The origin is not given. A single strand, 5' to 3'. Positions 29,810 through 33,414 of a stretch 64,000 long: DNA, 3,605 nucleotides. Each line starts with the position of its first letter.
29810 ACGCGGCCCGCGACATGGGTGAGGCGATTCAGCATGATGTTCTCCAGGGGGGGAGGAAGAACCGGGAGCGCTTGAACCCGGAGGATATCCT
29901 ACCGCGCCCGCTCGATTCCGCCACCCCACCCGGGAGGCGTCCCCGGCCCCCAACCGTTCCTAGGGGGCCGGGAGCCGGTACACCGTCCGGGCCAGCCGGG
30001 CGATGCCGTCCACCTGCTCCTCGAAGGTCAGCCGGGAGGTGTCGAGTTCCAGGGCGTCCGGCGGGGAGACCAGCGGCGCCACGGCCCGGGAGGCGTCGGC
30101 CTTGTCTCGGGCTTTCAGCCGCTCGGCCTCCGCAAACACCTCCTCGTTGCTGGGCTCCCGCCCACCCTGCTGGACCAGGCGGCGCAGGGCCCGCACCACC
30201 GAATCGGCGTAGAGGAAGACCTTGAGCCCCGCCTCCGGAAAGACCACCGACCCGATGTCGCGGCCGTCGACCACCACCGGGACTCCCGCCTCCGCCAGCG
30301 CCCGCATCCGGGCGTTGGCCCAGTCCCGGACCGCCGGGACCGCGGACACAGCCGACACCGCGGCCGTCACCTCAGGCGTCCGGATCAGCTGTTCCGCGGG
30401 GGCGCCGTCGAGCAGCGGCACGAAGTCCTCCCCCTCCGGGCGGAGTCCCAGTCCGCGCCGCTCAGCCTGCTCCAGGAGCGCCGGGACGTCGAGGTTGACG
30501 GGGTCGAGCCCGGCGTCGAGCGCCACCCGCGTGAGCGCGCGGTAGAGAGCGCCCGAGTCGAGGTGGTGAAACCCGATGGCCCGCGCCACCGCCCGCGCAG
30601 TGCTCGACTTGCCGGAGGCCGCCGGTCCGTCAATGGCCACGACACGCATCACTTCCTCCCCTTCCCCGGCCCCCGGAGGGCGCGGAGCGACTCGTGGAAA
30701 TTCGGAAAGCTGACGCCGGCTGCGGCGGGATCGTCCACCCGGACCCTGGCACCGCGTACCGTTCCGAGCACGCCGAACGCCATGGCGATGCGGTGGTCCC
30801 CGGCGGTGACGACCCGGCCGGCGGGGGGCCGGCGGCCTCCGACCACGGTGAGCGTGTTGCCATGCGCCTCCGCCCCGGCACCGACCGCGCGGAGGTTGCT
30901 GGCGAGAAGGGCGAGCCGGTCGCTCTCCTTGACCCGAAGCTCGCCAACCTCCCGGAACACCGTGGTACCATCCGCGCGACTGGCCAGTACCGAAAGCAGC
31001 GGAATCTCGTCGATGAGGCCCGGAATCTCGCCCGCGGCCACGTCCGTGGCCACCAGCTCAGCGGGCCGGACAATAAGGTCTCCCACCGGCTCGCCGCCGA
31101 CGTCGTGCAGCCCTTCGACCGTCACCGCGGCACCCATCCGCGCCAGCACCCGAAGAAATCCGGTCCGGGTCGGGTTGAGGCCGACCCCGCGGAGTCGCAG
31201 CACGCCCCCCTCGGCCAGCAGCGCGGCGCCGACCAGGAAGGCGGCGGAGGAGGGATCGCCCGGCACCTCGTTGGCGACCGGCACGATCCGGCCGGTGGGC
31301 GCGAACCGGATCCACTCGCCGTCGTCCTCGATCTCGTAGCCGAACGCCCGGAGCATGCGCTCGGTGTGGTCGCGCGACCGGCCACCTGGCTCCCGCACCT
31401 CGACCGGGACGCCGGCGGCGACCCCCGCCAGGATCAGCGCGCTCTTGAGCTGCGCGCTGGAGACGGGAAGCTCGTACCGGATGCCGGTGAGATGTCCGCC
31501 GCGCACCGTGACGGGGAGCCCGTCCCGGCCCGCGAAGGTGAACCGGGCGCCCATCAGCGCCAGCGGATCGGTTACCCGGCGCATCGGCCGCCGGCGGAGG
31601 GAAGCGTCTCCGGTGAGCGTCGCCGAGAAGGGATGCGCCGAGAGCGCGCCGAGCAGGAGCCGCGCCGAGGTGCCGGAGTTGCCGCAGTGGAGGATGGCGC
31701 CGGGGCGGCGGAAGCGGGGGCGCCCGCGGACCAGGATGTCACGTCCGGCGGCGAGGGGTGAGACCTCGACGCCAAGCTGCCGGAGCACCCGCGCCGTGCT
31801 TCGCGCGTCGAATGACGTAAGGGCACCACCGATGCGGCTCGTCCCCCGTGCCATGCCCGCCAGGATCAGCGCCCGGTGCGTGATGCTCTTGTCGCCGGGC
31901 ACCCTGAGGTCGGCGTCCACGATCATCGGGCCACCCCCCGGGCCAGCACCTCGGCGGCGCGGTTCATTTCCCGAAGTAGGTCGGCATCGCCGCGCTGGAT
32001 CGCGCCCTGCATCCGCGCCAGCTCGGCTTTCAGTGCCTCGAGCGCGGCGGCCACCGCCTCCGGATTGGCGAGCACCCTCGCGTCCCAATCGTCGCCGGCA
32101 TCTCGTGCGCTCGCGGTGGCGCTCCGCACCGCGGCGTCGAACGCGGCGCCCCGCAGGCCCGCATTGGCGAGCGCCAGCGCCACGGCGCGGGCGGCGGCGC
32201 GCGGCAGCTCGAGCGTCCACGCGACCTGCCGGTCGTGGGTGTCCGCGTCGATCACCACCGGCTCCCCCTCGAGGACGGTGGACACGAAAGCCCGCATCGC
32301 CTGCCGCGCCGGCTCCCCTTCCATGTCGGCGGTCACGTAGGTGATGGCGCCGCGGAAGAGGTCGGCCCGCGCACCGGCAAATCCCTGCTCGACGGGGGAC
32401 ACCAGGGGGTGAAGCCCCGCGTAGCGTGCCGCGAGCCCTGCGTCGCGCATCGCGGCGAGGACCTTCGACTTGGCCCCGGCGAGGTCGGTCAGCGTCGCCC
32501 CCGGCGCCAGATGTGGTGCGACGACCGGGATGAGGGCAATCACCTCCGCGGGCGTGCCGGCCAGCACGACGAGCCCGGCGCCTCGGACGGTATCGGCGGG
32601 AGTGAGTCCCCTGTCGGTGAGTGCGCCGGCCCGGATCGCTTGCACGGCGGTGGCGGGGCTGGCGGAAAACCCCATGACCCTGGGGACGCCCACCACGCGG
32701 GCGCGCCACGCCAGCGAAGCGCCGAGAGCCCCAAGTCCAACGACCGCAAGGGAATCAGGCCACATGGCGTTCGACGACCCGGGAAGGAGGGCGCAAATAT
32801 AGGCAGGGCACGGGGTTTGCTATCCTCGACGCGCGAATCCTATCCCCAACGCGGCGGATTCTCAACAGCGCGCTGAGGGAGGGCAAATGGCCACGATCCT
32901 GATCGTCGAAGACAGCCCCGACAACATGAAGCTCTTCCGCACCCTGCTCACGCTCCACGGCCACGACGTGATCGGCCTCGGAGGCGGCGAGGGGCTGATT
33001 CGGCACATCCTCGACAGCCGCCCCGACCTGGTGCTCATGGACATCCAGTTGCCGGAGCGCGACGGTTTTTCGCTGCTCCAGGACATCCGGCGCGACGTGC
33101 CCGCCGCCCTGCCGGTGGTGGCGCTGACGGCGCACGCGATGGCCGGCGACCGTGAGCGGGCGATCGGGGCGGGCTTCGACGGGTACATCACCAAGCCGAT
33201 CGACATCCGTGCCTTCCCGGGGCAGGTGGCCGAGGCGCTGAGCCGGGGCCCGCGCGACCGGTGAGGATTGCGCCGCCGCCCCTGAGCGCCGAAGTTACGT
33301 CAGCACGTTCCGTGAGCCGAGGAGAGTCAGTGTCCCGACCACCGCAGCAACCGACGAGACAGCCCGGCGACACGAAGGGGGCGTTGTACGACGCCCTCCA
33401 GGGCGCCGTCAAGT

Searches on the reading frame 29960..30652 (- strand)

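Call 8: search_protein_families(library=pfam, proteins=[window:29960-30652:-], max_evalue=0.001)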
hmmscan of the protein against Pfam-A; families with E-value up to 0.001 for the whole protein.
window:29960-30652:- (230 aa): 1 family
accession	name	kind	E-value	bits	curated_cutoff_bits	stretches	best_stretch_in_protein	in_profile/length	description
PF02224.24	Cytidylate_kin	-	2e-55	188.2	26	1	5-221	1-209/211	Cytidylate kinase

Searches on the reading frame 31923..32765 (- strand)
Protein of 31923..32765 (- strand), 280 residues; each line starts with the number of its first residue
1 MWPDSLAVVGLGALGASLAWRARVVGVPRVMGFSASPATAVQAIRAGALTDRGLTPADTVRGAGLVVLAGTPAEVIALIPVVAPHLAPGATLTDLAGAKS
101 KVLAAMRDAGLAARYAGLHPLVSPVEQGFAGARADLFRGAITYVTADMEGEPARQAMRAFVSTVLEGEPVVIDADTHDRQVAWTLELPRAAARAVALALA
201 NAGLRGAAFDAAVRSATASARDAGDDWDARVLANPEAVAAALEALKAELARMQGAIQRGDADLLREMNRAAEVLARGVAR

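Call 8: search_protein_families(library=pfam, proteins=[window:31923-32765:-], max_evalue=0.001)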
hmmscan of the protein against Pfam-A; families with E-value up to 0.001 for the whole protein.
window:31923-32765:- (280 aa): 3 families
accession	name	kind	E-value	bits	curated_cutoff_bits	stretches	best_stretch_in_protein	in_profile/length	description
PF02153.23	PDH_N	-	2e-14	53.8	26.5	1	29-148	13-131/154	Prephenate dehydrogenase, nucleotide-binding domain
PF03446.21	NAD_binding_2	-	0.00019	22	21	1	6-134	2-128/161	NAD binding domain of 6-phosphogluconate dehydrogenase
PF20463.3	PDH_C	-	0.00027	21.6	22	0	174-267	2-99/102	Prephenate dehydrogenase, dimerization domain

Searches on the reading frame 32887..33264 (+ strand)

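Call 78: search_protein_families(library=pfam, proteins=[window:32887-33264:+], max_evalue=0.01)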
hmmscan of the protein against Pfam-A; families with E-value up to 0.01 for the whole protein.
window:32887-33264:+ (125 aa): 1 family
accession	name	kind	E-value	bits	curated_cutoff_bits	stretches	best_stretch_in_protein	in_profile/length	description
PF00072.30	Response_reg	-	7.2e-25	87.8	30.2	1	4-109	1-105/111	Response regulator receiver domain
